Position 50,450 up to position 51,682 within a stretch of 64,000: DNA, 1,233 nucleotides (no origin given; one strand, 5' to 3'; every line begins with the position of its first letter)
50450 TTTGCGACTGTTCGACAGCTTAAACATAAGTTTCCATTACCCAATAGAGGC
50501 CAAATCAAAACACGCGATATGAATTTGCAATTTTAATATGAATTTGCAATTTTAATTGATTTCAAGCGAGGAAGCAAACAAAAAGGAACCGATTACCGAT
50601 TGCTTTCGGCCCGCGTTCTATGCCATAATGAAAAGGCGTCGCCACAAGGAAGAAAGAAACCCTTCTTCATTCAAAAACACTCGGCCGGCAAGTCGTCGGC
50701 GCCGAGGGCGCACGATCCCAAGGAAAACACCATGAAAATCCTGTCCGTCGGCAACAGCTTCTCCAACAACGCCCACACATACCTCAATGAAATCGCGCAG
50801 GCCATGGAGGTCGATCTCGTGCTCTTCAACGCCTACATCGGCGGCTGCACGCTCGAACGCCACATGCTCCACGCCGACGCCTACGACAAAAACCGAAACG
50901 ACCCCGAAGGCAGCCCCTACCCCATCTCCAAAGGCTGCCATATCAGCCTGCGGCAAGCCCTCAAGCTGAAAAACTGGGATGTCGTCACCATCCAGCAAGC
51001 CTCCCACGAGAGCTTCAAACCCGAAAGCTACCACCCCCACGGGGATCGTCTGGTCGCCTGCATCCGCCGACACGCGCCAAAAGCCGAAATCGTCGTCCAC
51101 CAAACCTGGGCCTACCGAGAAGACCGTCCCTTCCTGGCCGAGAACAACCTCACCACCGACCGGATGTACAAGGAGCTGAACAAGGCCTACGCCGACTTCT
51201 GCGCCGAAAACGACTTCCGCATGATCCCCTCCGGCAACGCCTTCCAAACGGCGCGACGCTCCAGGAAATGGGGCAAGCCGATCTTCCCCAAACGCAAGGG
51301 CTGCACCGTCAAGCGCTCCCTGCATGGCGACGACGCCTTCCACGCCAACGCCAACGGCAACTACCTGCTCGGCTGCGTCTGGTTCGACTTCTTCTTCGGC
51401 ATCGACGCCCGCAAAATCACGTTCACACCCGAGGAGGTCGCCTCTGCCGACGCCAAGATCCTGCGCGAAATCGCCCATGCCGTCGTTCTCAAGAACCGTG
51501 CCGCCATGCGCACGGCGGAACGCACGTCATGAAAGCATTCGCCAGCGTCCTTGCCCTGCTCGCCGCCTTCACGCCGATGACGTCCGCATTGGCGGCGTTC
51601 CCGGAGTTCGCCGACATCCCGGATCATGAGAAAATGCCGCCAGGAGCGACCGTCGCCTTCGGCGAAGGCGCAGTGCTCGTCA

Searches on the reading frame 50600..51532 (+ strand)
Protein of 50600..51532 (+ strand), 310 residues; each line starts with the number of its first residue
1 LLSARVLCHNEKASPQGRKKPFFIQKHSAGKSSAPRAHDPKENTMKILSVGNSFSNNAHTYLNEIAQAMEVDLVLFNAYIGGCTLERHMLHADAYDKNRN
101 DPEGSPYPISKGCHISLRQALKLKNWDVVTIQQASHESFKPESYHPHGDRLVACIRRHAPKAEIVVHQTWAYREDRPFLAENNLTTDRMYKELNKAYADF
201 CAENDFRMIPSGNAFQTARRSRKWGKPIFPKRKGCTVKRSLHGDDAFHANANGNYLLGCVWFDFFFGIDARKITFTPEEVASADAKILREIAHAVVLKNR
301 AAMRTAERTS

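Call 97: search_protein_families(library=pfam, proteins=[window:50600-51532:+], max_evalue=0.001)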
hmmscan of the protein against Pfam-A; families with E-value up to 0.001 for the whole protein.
window:50600-51532:+ (310 aa): 2 families
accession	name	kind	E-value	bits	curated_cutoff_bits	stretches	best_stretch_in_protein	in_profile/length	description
PF16227.11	DUF4886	-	4.7e-49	167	26.7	1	46-294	1-241/242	Domain of unknown function (DUF4886)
PF13472.12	Lipase_GDSL_2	-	0.00033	21.6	32.9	1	144-225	84-163/178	GDSL-like Lipase/Acylhydrolase family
